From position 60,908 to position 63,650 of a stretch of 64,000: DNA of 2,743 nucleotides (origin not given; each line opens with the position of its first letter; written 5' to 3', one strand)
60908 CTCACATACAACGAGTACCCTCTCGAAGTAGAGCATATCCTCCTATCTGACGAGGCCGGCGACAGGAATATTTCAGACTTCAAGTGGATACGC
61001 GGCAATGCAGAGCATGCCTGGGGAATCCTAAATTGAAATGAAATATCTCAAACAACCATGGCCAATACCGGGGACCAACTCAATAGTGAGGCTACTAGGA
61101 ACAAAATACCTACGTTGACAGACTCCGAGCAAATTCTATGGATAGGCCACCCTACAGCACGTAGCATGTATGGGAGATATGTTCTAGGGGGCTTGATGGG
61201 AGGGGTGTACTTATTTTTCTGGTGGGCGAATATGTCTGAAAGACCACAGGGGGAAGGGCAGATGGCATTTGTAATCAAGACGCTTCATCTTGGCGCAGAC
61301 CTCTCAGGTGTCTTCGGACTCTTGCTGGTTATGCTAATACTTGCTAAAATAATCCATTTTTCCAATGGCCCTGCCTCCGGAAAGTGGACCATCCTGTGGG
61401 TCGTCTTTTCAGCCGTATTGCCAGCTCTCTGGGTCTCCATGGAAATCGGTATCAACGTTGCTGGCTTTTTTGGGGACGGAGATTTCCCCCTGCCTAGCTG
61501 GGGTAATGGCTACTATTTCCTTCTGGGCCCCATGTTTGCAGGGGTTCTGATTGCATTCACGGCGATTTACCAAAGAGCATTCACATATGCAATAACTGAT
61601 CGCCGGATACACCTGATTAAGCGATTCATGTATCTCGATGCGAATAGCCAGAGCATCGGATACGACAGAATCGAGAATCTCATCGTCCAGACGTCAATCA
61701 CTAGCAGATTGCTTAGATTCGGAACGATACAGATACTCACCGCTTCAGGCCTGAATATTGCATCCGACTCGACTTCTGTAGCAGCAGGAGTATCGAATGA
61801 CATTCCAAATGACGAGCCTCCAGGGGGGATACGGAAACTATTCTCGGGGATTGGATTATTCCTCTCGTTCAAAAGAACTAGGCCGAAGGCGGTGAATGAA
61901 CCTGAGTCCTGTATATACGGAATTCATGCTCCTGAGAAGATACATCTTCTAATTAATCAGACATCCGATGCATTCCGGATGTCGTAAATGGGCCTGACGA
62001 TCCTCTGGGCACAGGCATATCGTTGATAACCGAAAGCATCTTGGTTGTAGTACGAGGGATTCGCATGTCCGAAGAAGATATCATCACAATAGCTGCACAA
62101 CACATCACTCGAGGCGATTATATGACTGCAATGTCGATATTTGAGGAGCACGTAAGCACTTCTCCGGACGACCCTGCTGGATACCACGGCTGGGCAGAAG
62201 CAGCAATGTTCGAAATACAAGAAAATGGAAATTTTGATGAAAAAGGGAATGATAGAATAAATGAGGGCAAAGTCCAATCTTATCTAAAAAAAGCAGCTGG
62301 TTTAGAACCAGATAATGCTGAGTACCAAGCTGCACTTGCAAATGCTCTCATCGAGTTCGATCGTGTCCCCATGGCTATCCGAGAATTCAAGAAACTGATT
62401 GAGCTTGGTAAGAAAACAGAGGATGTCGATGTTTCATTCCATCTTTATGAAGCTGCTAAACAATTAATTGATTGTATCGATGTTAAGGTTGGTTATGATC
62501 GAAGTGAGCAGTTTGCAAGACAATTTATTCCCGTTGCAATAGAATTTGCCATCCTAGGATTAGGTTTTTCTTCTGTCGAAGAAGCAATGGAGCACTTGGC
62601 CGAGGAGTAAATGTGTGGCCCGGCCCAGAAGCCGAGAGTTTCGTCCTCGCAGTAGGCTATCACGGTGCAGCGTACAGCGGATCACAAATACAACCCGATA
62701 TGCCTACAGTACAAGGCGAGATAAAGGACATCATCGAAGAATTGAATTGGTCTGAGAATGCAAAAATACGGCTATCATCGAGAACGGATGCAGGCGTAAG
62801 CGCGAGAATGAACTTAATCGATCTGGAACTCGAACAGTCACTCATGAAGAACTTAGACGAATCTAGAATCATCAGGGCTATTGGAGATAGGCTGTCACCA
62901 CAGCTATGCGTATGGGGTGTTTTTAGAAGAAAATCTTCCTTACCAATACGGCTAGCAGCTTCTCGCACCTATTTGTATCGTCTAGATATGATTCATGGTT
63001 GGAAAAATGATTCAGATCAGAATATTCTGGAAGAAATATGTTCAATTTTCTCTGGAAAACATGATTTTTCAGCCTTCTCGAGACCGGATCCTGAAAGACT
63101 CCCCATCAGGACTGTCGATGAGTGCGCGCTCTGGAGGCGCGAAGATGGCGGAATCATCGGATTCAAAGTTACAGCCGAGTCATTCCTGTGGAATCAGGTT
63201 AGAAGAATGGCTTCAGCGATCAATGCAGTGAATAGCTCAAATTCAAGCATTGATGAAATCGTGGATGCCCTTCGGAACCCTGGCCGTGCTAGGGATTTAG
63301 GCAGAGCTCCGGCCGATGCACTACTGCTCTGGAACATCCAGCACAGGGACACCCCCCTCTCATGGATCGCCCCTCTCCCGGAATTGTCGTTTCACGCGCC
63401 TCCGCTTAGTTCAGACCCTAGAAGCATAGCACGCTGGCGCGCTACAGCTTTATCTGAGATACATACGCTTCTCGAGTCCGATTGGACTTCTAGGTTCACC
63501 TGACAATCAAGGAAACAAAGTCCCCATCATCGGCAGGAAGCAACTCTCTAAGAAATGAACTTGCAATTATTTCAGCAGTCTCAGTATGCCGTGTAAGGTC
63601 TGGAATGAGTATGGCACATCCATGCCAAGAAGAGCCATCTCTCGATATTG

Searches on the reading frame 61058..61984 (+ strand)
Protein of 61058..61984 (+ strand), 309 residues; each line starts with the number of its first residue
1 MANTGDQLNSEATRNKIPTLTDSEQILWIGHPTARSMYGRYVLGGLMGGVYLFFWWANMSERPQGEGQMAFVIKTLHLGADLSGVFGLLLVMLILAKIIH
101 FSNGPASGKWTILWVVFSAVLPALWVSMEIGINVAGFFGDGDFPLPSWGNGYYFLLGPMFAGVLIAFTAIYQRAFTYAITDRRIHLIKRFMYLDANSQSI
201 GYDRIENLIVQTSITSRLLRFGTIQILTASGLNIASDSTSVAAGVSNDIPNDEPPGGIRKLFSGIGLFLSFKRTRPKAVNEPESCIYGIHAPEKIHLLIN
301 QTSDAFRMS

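Call 81: search_protein_families(library=pfam, proteins=[window:61058-61984:+], max_evalue=0.00001)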
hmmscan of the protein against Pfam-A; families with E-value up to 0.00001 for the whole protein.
window:61058-61984:+ (309 aa): 1 family
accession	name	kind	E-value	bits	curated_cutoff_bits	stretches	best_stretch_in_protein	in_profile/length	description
PF03703.20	bPH_2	-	2.1e-07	31.5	22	1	173-231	2-58/78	Bacterial PH domain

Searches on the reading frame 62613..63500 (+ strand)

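Call 81: search_protein_families(library=pfam, proteins=[window:62613-63500:+], max_evalue=0.00001)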
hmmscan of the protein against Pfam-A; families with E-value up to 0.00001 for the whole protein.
window:62613-63500:+ (296 aa): 1 family
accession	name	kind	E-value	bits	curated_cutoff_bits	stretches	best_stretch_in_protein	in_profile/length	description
PF01416.25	PseudoU_synth_1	-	1.3e-21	77.5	23.3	1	143-242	2-105/108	tRNA pseudouridine synthase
